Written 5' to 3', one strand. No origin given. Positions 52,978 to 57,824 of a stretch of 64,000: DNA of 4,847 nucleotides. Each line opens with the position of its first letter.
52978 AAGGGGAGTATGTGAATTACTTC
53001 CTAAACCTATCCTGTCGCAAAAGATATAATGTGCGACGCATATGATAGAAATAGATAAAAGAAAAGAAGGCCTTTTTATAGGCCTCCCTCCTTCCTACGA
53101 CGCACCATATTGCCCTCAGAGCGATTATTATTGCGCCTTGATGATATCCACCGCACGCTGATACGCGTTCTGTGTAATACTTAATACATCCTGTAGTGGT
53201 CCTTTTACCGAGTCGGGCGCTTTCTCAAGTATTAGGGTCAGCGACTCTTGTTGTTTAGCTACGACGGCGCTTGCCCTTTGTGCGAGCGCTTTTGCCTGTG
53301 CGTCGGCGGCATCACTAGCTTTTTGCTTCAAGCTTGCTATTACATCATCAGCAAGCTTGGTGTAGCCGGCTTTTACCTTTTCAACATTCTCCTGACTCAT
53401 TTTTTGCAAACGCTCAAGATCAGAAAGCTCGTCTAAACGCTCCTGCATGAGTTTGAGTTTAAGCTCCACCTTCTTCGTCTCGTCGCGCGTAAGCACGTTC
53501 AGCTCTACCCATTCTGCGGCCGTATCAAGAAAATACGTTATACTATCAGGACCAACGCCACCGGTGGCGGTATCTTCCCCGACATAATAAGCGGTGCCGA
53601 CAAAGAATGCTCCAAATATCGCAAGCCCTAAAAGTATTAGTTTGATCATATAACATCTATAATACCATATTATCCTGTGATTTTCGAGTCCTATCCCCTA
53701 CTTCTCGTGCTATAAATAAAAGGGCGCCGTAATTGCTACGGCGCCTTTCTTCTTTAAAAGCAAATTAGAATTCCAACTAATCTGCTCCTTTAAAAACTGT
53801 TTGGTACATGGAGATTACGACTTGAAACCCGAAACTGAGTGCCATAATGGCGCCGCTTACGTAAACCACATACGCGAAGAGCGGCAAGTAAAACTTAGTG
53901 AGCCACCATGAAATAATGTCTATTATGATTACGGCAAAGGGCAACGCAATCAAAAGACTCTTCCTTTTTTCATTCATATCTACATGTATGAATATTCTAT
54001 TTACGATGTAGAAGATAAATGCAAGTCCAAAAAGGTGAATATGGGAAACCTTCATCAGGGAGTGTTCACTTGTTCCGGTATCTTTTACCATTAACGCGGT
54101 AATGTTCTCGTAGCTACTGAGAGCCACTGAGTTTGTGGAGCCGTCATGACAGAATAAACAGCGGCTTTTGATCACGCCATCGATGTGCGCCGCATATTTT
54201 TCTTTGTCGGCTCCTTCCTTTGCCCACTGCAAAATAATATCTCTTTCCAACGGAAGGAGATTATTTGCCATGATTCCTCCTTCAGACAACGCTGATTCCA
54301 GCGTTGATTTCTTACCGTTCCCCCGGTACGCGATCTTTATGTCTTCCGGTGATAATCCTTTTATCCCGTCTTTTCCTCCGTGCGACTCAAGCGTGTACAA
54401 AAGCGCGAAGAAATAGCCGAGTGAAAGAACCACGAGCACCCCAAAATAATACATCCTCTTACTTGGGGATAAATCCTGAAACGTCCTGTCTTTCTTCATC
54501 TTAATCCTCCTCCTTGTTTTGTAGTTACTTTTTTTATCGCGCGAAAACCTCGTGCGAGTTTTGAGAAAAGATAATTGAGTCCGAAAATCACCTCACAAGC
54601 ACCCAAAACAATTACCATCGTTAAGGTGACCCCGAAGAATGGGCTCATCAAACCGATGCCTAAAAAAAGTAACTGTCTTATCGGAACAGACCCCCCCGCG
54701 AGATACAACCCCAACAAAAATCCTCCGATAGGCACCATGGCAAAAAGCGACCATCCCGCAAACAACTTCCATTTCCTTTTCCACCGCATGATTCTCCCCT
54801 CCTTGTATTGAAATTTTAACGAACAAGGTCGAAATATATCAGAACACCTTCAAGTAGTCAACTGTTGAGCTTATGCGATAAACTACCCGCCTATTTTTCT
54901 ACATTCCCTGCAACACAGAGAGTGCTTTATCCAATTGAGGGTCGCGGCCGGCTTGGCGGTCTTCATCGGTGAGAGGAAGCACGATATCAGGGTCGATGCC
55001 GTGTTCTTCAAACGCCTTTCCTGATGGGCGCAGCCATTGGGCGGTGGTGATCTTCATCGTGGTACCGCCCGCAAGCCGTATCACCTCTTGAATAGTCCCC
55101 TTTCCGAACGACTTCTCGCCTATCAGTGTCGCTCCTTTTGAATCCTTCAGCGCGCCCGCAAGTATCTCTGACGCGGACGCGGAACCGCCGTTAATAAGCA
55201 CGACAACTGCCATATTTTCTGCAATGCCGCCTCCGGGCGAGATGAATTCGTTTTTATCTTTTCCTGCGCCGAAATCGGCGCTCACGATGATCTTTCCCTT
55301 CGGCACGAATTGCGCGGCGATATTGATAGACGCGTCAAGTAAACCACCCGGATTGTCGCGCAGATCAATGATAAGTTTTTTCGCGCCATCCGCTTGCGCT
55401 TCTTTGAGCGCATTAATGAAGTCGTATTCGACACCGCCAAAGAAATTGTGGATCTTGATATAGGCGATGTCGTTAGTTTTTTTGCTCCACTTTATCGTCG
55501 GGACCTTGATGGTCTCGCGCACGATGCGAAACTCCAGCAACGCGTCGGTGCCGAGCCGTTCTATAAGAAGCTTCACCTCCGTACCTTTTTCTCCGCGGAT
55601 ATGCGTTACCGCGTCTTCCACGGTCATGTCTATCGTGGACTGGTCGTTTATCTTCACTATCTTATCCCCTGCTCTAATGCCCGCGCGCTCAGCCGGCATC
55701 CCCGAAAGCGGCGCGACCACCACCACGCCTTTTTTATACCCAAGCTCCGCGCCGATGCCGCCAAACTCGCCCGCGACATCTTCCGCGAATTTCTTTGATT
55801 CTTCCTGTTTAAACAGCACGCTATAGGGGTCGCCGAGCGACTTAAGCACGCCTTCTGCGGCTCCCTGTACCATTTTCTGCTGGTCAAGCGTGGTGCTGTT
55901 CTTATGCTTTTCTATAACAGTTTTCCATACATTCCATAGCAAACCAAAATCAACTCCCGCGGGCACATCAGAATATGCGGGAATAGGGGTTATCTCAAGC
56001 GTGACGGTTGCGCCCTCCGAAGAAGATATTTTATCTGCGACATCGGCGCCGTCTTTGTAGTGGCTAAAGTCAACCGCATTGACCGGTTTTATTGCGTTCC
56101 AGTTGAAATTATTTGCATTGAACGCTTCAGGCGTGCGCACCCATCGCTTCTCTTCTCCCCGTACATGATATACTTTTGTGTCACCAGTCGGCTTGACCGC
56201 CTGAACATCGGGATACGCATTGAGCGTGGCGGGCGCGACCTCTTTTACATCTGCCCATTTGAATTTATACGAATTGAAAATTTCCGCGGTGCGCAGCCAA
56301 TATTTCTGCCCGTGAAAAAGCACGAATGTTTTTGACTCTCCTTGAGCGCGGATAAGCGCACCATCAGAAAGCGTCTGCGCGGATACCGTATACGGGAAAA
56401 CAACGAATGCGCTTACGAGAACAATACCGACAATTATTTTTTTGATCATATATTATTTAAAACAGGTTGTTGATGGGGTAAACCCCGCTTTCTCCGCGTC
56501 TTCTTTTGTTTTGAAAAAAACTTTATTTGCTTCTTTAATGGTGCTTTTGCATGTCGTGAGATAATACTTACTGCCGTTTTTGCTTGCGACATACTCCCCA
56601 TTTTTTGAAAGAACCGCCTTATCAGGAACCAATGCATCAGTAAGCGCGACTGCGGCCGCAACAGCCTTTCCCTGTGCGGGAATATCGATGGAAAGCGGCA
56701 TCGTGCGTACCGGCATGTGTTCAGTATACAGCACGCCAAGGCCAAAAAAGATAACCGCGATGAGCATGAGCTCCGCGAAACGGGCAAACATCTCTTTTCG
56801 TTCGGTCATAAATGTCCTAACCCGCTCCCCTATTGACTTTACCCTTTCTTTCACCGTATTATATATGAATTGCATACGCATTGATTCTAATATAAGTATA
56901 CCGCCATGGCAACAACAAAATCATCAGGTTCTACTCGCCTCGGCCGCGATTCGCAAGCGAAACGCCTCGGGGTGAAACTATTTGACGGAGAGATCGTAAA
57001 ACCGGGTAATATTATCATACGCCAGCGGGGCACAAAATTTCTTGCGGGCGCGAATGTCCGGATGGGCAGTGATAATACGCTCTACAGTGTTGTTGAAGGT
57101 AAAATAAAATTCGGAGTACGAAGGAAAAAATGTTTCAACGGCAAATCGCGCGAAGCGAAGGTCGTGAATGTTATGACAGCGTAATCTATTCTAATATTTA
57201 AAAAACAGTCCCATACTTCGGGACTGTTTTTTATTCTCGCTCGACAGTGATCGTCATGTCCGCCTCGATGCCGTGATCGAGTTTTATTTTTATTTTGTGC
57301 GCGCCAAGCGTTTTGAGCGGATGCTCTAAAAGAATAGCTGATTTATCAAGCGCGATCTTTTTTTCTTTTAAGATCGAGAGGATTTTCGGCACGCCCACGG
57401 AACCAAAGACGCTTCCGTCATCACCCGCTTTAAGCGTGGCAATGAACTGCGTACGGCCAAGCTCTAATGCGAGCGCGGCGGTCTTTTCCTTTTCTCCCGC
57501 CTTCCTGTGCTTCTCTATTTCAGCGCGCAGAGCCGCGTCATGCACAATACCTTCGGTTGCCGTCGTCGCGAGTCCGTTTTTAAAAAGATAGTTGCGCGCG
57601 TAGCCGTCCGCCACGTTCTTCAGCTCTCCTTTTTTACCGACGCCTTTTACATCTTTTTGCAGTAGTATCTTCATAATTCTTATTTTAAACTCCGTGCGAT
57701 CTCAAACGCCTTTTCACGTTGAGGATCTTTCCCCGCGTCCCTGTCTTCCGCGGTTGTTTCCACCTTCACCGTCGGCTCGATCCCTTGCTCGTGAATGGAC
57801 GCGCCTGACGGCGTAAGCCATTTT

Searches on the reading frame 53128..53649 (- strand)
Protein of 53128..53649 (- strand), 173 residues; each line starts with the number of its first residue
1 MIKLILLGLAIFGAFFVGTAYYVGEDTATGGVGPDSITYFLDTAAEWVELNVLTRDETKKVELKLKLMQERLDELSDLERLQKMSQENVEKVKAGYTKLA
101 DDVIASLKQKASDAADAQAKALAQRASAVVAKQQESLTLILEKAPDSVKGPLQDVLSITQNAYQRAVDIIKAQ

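Call 65: search_protein_families(library=pfam, max_evalue=1e-8, proteins=[window:53128-53649:-])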
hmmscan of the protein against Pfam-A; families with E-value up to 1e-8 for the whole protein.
window:53128-53649:- (173 aa): 1 family
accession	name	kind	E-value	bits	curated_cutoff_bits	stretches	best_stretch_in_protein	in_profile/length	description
PF18915.5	DUF5667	-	4.3e-10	40.3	27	1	32-146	2-98/99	Domain of unknown function (DUF5667)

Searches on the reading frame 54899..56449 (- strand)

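Call 66: search_protein_families(library=pfam, max_evalue=1e-8, proteins=[window:54899-56449:-])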
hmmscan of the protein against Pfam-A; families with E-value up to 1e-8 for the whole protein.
window:54899-56449:- (516 aa): 4 families
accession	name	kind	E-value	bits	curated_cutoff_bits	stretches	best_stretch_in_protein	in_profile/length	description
PF03572.23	Peptidase_S41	-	3.4e-49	167.1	24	1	327-490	1-164/165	Peptidase family S41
PF17820.7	PDZ_6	-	3.4e-15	56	27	1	243-298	1-54/54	PDZ domain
PF00595.29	PDZ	-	1.7e-13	51.1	23.2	1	238-297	20-81/81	PDZ domain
PF13180.12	PDZ_2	-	7.4e-09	36.2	27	0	239-304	11-75/80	PDZ domain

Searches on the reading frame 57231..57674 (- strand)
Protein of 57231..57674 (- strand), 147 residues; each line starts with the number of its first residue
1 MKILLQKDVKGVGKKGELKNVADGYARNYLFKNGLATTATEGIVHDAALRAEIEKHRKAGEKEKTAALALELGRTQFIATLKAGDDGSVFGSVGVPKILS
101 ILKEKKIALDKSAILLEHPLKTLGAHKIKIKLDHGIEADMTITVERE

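Call 66: search_protein_families(library=pfam, max_evalue=1e-8, proteins=[window:57231-57674:-])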
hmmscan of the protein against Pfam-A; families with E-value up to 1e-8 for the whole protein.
window:57231-57674:- (147 aa): 2 families
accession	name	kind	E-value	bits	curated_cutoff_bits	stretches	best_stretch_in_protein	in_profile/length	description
PF01281.25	Ribosomal_L9_N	-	2.2e-20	72.4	20.7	1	1-44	1-44/47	Ribosomal protein L9, N-terminal domain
PF03948.19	Ribosomal_L9_C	-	4.5e-18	65.9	23.2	1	66-145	4-85/86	Ribosomal protein L9, C-terminal domain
